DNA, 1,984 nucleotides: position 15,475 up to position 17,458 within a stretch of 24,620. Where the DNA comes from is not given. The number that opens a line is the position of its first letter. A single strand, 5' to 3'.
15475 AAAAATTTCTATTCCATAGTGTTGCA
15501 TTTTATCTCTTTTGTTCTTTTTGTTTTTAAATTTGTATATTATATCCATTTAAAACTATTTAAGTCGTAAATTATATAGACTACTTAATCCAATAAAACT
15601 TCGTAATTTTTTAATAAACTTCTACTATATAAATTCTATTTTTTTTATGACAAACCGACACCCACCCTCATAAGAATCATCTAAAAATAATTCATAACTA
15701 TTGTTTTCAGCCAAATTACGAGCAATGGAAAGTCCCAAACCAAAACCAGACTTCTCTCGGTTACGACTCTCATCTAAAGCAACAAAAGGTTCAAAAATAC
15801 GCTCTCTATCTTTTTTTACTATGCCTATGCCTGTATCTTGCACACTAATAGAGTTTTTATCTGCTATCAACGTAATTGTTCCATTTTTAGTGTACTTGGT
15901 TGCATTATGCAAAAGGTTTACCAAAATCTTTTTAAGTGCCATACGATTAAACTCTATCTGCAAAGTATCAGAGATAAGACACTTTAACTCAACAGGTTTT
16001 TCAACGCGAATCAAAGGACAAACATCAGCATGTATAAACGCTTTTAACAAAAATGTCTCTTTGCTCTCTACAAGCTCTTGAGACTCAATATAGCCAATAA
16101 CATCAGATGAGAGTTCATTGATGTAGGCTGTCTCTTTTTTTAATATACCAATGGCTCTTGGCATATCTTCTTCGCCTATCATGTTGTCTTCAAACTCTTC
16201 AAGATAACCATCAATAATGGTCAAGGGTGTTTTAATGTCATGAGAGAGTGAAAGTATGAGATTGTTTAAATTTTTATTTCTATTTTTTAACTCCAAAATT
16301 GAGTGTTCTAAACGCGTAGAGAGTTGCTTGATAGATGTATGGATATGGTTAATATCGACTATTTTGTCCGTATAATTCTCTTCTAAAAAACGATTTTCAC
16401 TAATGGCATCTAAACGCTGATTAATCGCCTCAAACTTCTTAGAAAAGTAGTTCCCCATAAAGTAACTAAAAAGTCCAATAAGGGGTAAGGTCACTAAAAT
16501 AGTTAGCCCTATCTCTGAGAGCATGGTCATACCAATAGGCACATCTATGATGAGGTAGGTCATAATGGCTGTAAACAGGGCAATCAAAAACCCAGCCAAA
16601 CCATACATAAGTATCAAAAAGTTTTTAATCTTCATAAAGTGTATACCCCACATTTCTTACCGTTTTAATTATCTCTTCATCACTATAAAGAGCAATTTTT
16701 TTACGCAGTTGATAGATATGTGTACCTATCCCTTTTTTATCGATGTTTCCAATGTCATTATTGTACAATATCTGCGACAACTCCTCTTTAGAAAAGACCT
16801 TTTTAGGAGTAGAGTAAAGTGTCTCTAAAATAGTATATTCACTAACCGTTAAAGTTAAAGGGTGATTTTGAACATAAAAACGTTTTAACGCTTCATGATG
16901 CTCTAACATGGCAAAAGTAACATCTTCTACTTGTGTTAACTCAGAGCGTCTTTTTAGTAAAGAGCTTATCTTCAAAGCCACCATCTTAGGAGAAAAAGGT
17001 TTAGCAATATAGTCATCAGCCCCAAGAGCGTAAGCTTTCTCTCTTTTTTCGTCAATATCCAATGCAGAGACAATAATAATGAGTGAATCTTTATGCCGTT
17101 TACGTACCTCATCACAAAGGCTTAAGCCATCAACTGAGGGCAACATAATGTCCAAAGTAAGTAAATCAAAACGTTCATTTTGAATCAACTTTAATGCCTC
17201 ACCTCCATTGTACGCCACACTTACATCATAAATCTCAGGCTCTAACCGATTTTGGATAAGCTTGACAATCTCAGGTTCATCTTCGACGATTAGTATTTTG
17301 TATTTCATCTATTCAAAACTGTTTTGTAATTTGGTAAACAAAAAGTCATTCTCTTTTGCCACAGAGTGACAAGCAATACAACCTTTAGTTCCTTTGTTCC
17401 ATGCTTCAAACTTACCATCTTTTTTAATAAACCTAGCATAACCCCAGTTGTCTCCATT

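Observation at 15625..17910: Three-component signalling operon: periplasmic c-type cytochrome - OmpR-family RR - sensor-less histidine kinase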

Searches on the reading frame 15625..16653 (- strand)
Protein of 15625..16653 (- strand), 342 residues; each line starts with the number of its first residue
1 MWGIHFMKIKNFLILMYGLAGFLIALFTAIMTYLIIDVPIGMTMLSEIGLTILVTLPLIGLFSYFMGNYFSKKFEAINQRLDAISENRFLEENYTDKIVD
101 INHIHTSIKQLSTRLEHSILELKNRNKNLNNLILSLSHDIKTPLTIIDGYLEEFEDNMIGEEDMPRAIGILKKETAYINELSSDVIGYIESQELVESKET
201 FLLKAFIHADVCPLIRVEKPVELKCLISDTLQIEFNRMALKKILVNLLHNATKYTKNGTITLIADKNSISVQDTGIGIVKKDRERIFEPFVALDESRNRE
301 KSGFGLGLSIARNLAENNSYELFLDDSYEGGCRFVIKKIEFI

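Call 3: search_protein_families(library=pfam, proteins=[window:15625-16653:-], max_evalue=0.01)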
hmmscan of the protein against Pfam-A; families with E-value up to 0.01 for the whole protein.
window:15625-16653:- (342 aa): 2 families
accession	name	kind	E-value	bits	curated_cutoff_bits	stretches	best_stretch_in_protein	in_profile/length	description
PF02518.31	HATPase_c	-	1.3e-19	71.1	26.4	1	238-337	4-106/111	Histidine kinase-, DNA gyrase B-, and HSP90-like ATPase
PF00512.31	HisKA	-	2.2e-07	31.3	26.9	1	130-185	3-57/66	His Kinase A (phospho-acceptor) domain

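Call 8: search_protein_families(library=ncbifam, proteins=[window:15625-16653:-], max_evalue=0.001)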
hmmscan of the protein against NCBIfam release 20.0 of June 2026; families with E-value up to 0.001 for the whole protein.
window:15625-16653:- (342 aa): 72 families (the best 25 are shown)
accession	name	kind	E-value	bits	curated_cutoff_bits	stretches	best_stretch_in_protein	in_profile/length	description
NF046044.1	PnpS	equivalog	1.1e-36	126.8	400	1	136-336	177-387/390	two-component system histidine kinase PnpS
TIGR02966.1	phoR_proteo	equivalog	7e-31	107.5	334.2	1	96-335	82-330/333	phosphate regulon sensor histidine kinase PhoR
NF041210.1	his_kin_PieS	equivalog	3.7e-29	102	850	1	42-337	167-467/474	two component system sensor histidine kinase PieS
NF033092.0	HK_WalK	equivalog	4.7e-27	94.8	725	1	124-336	367-590/594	cell wall metabolism sensor histidine kinase WalK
NF007898.0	PRK10604.1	equivalog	1.6e-26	93.5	478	1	108-337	191-420/433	two-component system sensor histidine kinase RstB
NF033091.0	HK_VanS_ACDEFG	equivalog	7.6e-26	90.9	400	1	57-317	6-272/293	vancomycin resistance histidine kinase VanS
NF011874.0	PRK15347.1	equivalog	4.8e-24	84.5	852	1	123-336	392-610/921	two component system sensor kinase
NF041735.1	hist_kin_RppB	equivalog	8.5e-24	84.1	400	1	137-337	224-436/438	two-component system sensor histidine kinase RppB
NF007004.0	PRK09467.1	equivalog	1.2e-23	83.7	415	1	124-333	227-429/440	two-component system sensor histidine kinase EnvZ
TIGR02956.1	TMAO_torS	equivalog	4.6e-23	81.3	676.5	1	133-335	468-677/967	TMAO reductase system sensor histidine kinase/response regulator TorS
NF012163.2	BaeS_SmeS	equivalog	7.1e-23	81.2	500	1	62-336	176-454/457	sensor histidine kinase efflux regulator BaeS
NF038297.2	hybrid_HK_HrmK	equivalog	1.7e-22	79.8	725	1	237-336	350-453/607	hybrid histidine kinase/response regulator HrmK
NF041947.1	LuxQ_Vibrio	equivalog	1.9e-22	79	1200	1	133-337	476-693/843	quorum-sensing autoinducer 2 sensor kinase/phosphatase LuxQ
NF008099.0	PRK10841.1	equivalog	5e-22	77.5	920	1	133-332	474-682/949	two-component system sensor histidine kinase RcsC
NF008312.0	PRK11100.1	equivalog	6.3e-22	78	356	1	66-333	202-467/477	two-component system sensor histidine kinase CreC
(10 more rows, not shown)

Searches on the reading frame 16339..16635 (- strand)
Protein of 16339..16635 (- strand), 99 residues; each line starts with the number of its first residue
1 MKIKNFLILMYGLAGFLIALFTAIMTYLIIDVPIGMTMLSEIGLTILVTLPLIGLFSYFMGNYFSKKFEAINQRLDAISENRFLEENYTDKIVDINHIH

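Call 39: find_related_loci(query=A2, collection=metagenome_contigs, flank=4000)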
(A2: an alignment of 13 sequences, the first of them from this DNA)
Query A2 (99 aa) in metagenome_contigs; peptide patterns used: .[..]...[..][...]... (x = any residue, [..] = any of these).
94 stretches matched a pattern; 72 encode a relative of the query (tblastn E <= 1e-3); 72 distinct loci.
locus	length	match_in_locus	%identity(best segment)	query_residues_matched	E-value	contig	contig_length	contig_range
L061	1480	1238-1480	98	1-81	2e-48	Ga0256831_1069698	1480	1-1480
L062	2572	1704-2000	69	1-99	9e-43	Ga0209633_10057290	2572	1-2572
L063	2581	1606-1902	68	1-99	4e-41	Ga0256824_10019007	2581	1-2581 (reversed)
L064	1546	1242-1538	67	1-99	3e-40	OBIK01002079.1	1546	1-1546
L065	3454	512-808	63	1-99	2e-37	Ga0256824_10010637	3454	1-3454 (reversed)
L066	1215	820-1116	62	1-99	4e-38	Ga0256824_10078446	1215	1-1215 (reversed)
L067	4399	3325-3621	62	1-99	5e-36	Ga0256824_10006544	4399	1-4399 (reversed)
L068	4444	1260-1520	69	1-87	1e-35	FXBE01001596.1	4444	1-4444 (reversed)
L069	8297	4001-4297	60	1-99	7e-35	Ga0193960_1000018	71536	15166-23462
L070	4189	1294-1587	55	2-99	2e-33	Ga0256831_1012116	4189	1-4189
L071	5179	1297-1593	55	1-99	2e-31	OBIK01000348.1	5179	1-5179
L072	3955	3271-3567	54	1-99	4e-31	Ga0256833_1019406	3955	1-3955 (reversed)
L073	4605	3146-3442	54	1-99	2e-30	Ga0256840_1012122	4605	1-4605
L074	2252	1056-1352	54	1-99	2e-30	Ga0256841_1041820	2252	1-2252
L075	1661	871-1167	53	1-99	3e-30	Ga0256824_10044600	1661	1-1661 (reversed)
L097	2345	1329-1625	49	1-99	6e-28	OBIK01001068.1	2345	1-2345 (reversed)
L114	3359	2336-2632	47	1-99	3e-24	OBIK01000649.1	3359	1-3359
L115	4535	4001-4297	48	1-99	3e-24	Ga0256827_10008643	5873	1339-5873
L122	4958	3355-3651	49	1-99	6e-22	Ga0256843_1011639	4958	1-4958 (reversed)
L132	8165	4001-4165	49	13-71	5e-11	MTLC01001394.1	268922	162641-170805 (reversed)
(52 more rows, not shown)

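Call 43: search_protein_families(library=pfam, proteins=[L114:884-1660:+, L122:907-2682:+, L132:5038-5547:+, L132:3860-4984:+], max_evalue=0.001)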
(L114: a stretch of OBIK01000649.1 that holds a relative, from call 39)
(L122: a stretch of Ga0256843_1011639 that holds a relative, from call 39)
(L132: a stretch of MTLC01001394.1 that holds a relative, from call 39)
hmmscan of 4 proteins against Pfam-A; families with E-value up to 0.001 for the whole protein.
L114:884-1660:+ (258 aa): 2 families
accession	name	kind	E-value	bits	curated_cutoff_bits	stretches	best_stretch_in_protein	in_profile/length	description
PF13531.11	SBP_bac_11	-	1.9e-37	129.6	25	1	33-256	2-226/227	Bacterial extracellular solute-binding protein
PF12727.12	PBP_like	-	5.2e-05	22.9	27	0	105-137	65-97/193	PBP superfamily domain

L122:907-2682:+ (591 aa): 1 family
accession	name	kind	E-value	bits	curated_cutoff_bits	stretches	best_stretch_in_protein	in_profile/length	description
PF02872.23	5_nucleotid_C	-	3.2e-15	57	23.6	1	414-545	23-147/158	5'-nucleotidase, C-terminal domain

L132:5038-5547:+ (169 aa): 1 family
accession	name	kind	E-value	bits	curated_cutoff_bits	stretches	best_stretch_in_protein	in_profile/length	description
PF16694.10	Cytochrome_P460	-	1.4e-38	132.5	27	1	34-161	1-125/125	Cytochrome P460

L132:3860-4984:+ (374 aa): 2 families
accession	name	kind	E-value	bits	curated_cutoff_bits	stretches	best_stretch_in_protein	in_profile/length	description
PF02518.31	HATPase_c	-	7e-16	59.1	26.4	1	271-370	5-107/111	Histidine kinase-, DNA gyrase B-, and HSP90-like ATPase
PF00512.31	HisKA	-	1.6e-12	47.7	26.9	1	158-220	2-63/66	His Kinase A (phospho-acceptor) domain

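Call 54: search_protein_families(library=ncbifam, proteins=[L114:884-1660:+, L122:907-2682:+], max_evalue=0.001)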
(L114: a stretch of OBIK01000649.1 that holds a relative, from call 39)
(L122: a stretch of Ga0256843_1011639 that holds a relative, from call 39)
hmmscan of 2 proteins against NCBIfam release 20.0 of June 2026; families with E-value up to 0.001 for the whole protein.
L114:884-1660:+ (258 aa): 6 families
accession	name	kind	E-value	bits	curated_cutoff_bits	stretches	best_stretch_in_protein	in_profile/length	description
TIGR01256.1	modA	equivalog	3.3e-11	43.5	62.5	1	42-253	6-215/217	molybdate ABC transporter substrate-binding protein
TIGR00971.1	3a0106s03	subfamily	3.9e-05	23.1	155.5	1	107-154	101-144/315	sulfate ABC transporter substrate-binding protein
TIGR02995.1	ectoine_ehuB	equivalog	5.2e-05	22.6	190.9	1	104-155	114-167/275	ectoine/hydroxyectoine ABC transporter substrate-binding protein EhuB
NF008022.0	PRK10752.1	subfamily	7.3e-05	22.3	288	1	107-164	112-165/329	sulfate ABC transporter substrate-binding protein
NF002920.0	PRK03537.2-1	equivalog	0.00011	21.5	470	1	29-66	23-60/314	molybdate ABC transporter substrate-binding protein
NF008106.0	PRK10852.1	subfamily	0.00014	21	308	0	105-140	117-151/338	thiosulfate ABC transporter substrate-binding protein CysP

L122:907-2682:+ (591 aa): 9 families
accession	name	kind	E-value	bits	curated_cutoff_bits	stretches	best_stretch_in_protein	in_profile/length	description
TIGR04486.1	thiosulf_SoxB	equivalog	4.2e-247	820.9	550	1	5-579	1-555/556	thiosulfohydrolase SoxB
NF006934.0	PRK09419.1-1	subfamily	1.8e-33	115.3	1646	1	119-539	648-1052/1174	multifunctional 2',3'-cyclic-nucleotide 2'-phosphodiesterase/3'-nucleotidase/5'-nucleotidase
NF007109.1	PRK09558.1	equivalog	2e-27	96.2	600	1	122-560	57-520/550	bifunctional UDP-sugar hydrolase/5'-nucleotidase UshA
NF006937.0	PRK09419.1-4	equivalog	2.1e-22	78.4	2554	1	230-554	790-1117/1411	multifunctional 2',3'-cyclic-nucleotide 2'-phosphodiesterase/3'-nucleotidase/5'-nucleotidase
NF006935.0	PRK09419.1-2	equivalog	2.5e-17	61.8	2801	1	261-553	840-1137/1445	multifunctional 2',3'-cyclic-nucleotide 2'-phosphodiesterase/3'-nucleotidase/5'-nucleotidase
NF041198.1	UshA_like_PCGU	equivalog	1.5e-13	50.2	275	1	140-358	65-272/519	UshA-like (seleno)protein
TIGR01530.1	nadN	equivalog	4.1e-12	45.5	436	1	118-318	29-216/550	NAD nucleotidase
NF040549.1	Nt5e_LPXTG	exception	6.6e-12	44.5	1050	1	119-224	116-219/731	cell surface ecto-5'-nucleotidase Nt5e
NF006938.0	PRK09420.1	equivalog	2.8e-06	26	486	1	108-406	38-365/648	bifunctional 2',3'-cyclic-nucleotide 2'-phosphodiesterase/3'-nucleotidase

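Call 56: find_homologous_proteins(query=A2, max_evalue=0.001)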
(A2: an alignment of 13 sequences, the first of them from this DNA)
Query A2 (13 sequences) (99 aa, profile of the alignment): 3 proteins with E <= 0.001 among 2499 candidates.
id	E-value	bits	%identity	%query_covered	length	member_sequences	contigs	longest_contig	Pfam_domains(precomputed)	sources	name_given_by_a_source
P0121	4.9e-33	131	52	99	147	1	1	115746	-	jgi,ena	-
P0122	1.3e-29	120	43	100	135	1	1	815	-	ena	-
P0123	1.7e-20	91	47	76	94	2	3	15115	-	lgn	-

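Call 57: find_encoding_contigs(protein=P0121, flank=4000, max_places=2)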
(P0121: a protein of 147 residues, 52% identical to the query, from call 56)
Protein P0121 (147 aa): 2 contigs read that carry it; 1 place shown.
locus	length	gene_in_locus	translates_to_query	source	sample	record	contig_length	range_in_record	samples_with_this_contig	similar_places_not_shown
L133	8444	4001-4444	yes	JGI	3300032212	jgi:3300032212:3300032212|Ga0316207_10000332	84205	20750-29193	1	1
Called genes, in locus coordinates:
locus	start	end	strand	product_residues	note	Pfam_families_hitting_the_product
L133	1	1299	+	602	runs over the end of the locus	PF20250:FapA_N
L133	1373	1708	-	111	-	PF13442:Cytochrome_CBB3 (weak), PF00034:Cytochrom_C (weak)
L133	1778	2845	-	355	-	PF14559:TPR_19 (weak), PF00515:TPR_1 (weak), PF13414:TPR_11 (weak), PF13489:Methyltransf_23, PF08241:Methyltransf_11, PF08242:Methyltransf_12, PF13649:Methyltransf_25, PF13847:Methyltransf_31, +15 more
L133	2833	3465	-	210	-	PF00702:Hydrolase, PF12710:HAD, PF13419:HAD_2 (faint), PF08282:Hydrolase_3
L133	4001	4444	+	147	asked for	-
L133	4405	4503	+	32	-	PF00512:HisKA (weak)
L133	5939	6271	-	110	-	PF09827:CRISPR_Cas2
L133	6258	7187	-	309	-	PF01867:Cas_Cas1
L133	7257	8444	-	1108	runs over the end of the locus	PF13395:HNH_4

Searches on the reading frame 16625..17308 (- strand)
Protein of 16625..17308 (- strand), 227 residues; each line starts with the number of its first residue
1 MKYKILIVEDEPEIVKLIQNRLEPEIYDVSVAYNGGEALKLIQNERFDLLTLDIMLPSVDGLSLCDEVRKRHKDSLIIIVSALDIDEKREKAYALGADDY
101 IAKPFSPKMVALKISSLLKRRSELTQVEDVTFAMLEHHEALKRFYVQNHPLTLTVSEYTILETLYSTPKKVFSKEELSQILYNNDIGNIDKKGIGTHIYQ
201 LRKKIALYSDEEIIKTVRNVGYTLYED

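Call 3: search_protein_families(library=pfam, proteins=[window:16625-17308:-], max_evalue=0.01)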
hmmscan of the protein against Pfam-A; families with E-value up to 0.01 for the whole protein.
window:16625-17308:- (227 aa): 2 families
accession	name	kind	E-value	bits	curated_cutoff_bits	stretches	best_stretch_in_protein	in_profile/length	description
PF00072.30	Response_reg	-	1e-27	96.9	30.2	1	5-110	1-106/111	Response regulator receiver domain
PF00486.34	Trans_reg_C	-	1.2e-16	60.9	26.2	1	149-224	2-77/77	Transcriptional regulatory protein, C terminal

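Call 8: search_protein_families(library=ncbifam, proteins=[window:16625-17308:-], max_evalue=0.001)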
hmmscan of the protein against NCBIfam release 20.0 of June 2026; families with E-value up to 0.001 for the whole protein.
window:16625-17308:- (227 aa): 99 families (the best 25 are shown)
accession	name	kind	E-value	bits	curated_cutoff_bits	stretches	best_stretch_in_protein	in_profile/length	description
TIGR02154.1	PhoB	equivalog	3e-45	154.3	296.2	1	1-224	1-225/226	phosphate regulon transcriptional regulator PhoB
NF053854.1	RespRegPhoBBctds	equivalog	4.8e-43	147.1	270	1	5-223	1-223/225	two-component system response regulator PhoB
NF045944.1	ResRegRpaBCyano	equivalog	6.2e-42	143.5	330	1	6-224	1-227/229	response regulator transcription factor RpaB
NF007982.1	PRK10710.1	equivalog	2.2e-41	142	380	1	2-223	7-226/235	envelope stress response regulator BaeR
NF008296.0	PRK11083.1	equivalog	9.7e-41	139.6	273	1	2-225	3-226/228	two-component system response regulator CreB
NF033117.2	vanR_ACDEGLN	exception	3e-38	131.6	350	1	5-224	1-225/226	VanR-ABDEGLN family response regulator transcription factor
NF033120.0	vanR_FM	exception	2.1e-36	125.7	460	1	4-224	5-229/231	vancomycin resistance response regulator transcription factor, VanR-F/VanR-M family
NF007005.1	PRK09468.1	equivalog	1.4e-35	122.8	331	1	2-224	3-231/237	osmolarity response regulator transcription factor OmpR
NF041734.1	resp_reg_RppA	equivalog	1.1e-34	119.8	250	1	4-224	2-227/229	two-component system response regulator RppA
NF040689.1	MtrAB_MtrA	equivalog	1.5e-34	119.2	300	1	5-223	1-217/219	MtrAB system response regulator MtrA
NF012227.0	AdeR_RR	equivalog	6.9e-34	117.4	340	1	4-224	13-236/239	efflux system response regulator transcription factor AdeR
TIGR01387.1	cztR_silR_copR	subfamily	2.8e-33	115.4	279.2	1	5-224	1-218/218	heavy metal response regulator transcription factor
NF040534.1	resp_reg_YycF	equivalog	3.2e-33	114.9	340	1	4-226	2-229/231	response regulator YycF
NF012023.0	PRK15479.1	equivalog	1.6e-31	109.6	337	1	4-224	2-217/224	transcriptional regulator TctD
NF000401.1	vanR-A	exception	3.3e-31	108.5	500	1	1-224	1-229/231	vancomycin resistance response regulator transcription factor VanR-A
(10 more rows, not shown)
